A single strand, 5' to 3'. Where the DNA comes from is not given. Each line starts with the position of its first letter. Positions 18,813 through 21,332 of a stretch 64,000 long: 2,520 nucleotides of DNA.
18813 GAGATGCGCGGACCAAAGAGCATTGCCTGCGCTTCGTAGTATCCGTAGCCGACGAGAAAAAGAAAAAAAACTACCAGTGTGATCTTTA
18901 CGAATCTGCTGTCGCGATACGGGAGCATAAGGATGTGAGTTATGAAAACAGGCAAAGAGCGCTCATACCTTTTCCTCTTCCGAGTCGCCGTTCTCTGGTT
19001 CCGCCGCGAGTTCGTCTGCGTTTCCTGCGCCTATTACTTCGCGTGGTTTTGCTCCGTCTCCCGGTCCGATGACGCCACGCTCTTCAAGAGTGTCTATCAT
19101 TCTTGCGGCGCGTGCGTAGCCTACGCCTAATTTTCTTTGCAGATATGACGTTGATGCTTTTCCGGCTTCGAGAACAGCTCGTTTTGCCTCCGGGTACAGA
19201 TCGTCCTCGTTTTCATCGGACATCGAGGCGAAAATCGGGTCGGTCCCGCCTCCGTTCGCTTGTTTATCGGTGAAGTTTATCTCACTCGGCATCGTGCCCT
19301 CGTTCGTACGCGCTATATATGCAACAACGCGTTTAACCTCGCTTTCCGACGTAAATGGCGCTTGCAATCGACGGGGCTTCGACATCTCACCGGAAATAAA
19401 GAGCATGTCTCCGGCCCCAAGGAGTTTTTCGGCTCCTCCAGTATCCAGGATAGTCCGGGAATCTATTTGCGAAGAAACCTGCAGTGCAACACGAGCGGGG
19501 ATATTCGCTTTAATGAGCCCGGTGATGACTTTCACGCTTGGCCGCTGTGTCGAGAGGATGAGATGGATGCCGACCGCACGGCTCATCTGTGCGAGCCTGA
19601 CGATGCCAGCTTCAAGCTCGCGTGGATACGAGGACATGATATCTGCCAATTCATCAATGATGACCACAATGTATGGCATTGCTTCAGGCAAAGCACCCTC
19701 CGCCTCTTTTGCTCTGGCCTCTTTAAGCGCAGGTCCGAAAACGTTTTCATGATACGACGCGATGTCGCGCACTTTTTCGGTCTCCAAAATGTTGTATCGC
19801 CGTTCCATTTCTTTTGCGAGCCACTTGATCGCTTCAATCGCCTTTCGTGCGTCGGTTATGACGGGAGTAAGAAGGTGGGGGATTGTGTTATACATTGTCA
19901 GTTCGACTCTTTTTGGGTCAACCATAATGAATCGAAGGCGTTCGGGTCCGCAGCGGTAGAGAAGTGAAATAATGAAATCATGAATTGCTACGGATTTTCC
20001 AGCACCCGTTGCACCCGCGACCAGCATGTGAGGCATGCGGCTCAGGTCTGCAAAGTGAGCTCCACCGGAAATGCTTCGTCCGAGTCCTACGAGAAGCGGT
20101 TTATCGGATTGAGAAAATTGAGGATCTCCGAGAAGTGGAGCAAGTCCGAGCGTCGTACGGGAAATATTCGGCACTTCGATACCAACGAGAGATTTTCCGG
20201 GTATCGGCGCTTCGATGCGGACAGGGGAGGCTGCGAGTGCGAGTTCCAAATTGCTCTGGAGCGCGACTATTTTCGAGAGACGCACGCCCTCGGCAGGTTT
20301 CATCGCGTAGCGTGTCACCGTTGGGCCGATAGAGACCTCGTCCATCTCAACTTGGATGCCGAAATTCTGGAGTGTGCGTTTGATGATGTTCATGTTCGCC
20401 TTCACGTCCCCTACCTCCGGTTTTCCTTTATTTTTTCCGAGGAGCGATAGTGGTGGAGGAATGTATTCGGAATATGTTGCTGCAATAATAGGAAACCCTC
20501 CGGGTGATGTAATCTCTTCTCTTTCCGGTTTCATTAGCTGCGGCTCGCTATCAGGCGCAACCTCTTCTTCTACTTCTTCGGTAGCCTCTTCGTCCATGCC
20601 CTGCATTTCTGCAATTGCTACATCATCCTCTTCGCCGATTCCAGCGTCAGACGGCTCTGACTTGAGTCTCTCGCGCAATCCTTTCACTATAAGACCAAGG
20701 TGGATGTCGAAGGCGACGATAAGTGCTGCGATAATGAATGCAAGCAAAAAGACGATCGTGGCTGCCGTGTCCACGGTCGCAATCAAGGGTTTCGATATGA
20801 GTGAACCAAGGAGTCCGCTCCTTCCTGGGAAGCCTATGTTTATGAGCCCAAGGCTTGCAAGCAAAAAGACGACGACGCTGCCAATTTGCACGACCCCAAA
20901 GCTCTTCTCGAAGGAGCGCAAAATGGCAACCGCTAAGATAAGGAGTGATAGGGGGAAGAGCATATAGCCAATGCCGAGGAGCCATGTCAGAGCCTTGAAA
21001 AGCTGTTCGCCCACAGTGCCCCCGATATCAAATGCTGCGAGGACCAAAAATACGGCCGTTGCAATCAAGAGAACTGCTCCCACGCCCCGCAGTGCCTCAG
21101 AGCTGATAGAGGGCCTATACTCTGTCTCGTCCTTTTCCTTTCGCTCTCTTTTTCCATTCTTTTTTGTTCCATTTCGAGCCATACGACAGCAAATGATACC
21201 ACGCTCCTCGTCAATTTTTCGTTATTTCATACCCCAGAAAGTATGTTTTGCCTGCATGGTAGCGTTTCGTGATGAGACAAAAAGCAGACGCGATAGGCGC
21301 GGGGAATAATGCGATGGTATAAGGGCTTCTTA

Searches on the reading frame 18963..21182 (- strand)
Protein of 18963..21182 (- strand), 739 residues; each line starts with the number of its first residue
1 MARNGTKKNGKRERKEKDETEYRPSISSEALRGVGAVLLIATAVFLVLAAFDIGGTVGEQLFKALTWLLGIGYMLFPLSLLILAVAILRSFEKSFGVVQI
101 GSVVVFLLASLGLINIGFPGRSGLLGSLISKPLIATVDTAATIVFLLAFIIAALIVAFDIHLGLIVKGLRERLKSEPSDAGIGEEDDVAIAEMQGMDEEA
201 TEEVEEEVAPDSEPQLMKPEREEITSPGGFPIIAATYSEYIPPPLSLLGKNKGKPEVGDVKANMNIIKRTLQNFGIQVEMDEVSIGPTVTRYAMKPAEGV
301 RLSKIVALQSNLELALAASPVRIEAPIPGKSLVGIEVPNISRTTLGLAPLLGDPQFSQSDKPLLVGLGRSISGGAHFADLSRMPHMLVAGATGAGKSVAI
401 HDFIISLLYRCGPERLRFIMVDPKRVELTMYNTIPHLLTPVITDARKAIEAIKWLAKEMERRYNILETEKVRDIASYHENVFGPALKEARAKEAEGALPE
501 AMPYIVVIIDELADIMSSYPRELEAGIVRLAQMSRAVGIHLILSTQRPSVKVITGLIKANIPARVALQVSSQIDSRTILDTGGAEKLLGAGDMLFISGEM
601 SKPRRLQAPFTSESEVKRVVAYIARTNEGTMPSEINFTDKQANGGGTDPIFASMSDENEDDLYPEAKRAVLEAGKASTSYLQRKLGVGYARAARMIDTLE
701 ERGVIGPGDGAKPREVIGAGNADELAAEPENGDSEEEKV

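Call 93: search_protein_families(library=pfam, proteins=[window:18963-21182:-], max_evalue=0.001)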
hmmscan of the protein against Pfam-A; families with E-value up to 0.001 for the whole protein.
window:18963-21182:- (739 aa): 3 families
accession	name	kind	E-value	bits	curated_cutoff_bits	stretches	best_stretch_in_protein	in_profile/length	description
PF01580.24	FtsK_SpoIIIE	-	8.6e-58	195.8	24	1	348-550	3-221/221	FtsK/SpoIIIE family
PF17854.6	FtsK_alpha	-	2.2e-27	95.7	22.9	1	243-339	2-101/101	FtsK alpha domain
PF09397.16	FtsK_gamma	-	3.3e-26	91.2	30.6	1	658-717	2-61/63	Ftsk gamma domain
